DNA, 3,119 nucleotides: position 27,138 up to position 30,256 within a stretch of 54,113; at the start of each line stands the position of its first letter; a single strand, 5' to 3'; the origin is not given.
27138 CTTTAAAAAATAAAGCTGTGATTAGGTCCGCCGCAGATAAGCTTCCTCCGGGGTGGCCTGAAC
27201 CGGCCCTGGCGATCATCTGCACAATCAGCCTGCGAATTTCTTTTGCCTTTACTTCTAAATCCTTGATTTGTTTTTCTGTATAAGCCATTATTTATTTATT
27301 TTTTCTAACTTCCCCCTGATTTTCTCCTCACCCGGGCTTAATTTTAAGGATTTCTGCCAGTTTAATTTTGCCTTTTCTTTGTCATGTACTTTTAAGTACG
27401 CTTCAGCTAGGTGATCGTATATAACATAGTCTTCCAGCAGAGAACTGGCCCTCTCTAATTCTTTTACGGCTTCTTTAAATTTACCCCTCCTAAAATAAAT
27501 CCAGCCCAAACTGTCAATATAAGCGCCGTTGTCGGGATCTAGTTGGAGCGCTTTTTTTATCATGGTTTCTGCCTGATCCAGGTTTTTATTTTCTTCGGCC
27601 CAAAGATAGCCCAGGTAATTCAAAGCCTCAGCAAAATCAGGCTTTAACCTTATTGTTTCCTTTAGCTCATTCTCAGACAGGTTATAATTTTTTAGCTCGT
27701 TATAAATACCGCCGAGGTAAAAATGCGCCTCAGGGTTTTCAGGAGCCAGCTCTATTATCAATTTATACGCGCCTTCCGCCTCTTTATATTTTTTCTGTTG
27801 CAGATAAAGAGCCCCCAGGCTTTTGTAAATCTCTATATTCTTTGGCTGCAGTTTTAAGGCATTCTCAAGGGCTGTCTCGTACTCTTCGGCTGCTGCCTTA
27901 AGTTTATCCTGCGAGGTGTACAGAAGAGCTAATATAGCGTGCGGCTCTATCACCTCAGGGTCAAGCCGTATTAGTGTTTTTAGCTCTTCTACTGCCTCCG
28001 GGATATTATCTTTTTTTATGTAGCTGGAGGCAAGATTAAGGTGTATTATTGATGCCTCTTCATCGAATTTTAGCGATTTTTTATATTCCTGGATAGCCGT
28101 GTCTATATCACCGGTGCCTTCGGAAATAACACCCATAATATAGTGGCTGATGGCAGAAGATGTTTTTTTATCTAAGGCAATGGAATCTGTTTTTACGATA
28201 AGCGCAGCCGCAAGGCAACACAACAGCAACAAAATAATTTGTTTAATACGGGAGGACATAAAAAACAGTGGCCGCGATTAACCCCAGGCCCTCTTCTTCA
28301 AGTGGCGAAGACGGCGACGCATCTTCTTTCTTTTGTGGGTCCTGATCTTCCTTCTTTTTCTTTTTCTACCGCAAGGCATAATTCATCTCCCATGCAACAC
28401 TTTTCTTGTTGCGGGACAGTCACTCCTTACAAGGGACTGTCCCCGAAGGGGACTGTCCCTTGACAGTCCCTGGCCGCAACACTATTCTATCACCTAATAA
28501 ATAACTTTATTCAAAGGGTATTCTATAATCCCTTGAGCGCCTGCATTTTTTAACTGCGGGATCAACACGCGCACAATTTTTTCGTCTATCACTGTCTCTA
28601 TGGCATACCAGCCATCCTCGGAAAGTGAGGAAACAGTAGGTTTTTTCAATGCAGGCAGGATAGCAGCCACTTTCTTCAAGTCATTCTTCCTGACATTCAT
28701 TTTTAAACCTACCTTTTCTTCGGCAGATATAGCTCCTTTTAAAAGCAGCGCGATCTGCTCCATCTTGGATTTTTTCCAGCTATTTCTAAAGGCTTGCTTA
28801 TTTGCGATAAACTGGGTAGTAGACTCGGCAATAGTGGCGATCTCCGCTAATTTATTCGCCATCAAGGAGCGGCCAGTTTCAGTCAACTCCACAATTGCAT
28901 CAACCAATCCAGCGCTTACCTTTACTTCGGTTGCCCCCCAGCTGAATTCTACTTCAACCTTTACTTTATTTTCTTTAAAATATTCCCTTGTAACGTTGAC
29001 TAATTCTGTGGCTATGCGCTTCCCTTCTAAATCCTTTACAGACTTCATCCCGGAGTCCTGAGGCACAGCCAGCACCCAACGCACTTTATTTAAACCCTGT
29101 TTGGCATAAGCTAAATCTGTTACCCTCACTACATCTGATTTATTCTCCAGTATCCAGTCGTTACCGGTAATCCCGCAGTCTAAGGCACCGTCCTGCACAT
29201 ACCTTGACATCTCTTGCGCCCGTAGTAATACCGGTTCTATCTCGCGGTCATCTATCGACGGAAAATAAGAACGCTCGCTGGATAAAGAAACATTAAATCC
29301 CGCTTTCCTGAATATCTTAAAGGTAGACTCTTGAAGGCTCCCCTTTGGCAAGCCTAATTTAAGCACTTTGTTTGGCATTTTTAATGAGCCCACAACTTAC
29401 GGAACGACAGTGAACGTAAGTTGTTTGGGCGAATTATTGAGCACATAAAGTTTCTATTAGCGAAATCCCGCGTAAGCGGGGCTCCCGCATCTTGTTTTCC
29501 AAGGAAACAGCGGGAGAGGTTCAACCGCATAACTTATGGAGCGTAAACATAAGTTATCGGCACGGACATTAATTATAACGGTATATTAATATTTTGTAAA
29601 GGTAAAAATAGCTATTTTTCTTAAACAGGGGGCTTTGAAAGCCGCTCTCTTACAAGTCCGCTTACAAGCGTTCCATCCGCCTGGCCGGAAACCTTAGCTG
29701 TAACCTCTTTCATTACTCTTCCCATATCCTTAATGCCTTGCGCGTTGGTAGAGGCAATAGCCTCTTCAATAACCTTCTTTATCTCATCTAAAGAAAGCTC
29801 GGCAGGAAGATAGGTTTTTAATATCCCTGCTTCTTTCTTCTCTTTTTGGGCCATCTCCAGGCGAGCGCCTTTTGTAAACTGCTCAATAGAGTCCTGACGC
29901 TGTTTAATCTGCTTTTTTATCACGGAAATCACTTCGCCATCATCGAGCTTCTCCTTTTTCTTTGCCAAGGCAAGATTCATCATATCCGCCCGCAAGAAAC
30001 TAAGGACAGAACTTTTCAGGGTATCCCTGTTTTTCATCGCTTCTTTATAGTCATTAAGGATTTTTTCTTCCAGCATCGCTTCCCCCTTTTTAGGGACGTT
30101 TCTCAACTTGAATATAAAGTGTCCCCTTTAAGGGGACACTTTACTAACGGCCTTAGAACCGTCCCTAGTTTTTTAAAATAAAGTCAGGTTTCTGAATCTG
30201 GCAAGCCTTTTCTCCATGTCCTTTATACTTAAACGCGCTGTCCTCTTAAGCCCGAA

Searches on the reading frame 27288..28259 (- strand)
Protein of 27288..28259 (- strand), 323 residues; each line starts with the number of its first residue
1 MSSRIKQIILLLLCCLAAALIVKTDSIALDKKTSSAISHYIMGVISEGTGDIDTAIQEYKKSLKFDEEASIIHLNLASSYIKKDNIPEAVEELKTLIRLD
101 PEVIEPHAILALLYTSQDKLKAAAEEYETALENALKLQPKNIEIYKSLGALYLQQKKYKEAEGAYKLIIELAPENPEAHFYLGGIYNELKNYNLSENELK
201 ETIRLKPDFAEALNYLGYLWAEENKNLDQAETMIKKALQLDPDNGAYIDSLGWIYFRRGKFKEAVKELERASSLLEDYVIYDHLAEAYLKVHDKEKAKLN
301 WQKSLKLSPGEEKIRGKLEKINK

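Call 44: search_protein_families(library=pfam, proteins=[window:27288-28259:-], max_evalue=0.001)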
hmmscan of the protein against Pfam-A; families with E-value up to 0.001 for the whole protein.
window:27288-28259:- (323 aa): 20 families
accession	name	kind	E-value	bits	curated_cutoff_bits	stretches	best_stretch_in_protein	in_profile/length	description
PF07719.23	TPR_2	-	9.1e-35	116.3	27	1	143-175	2-34/34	Tetratricopeptide repeat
PF00515.34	TPR_1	-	2.6e-29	100.3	27.8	1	143-175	2-34/34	Tetratricopeptide repeat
PF13414.12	TPR_11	-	2.2e-27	94.9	26.8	2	50-83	8-41/42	TPR repeat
PF13181.12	TPR_8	-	4.3e-25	86.1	25.7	0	144-175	3-34/34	Tetratricopeptide repeat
PF14559.12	TPR_19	-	2.1e-24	86.1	25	3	50-113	5-68/68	Tetratricopeptide repeat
PF13431.12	TPR_17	-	3e-24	83.7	24.4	1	131-162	2-33/34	Tetratricopeptide repeat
PF13432.12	TPR_16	-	1.6e-22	80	32.7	2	111-176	4-65/65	Tetratricopeptide repeat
PF13428.12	TPR_14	-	1.1e-20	72.4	23.5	1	143-183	2-42/44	Tetratricopeptide repeat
PF23914.1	TPR_CcmH_CycH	-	6.4e-20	72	42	2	172-276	46-152/158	Cytochrome c-type biogenesis protein H TPR domain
PF13424.12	TPR_12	-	7.8e-19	68.1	30.1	2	110-173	9-76/77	Tetratricopeptide repeat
PF13371.12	TPR_9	-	2e-15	57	35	0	220-277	4-61/73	Tetratricopeptide repeat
PF13174.12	TPR_6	-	1.3e-11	44.8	26.3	0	74-102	4-32/33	Tetratricopeptide repeat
PF25063.1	ARM_TT21_C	-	2.4e-11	44.4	35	1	223-316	107-202/209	Tetratricopeptide repeat protein 21 C-terminal ARM domain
PF25060.1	ARM_TT21_2nd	-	1.4e-09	38.3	27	0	124-191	39-103/270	Tetratricopeptide repeat protein 21 second ARM domain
PF13176.12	TPR_7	-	4e-09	36.3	27.9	0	146-175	3-32/36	Tetratricopeptide repeat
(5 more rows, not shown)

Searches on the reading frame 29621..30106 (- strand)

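Call 44: search_protein_families(library=pfam, proteins=[window:29621-30106:-], max_evalue=0.001)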
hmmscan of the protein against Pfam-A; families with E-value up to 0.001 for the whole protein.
window:29621-30106:- (161 aa): 2 families
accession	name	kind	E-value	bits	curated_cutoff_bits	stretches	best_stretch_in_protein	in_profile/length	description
PF09424.15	YqeY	-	6.8e-46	156.4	27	1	14-156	2-143/143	Yqey-like protein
PF21050.3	ARMC9_ARM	-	0.00068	20.1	27.3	0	11-82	1-75/120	LisH domain-containing protein ARMC9, ARM repeats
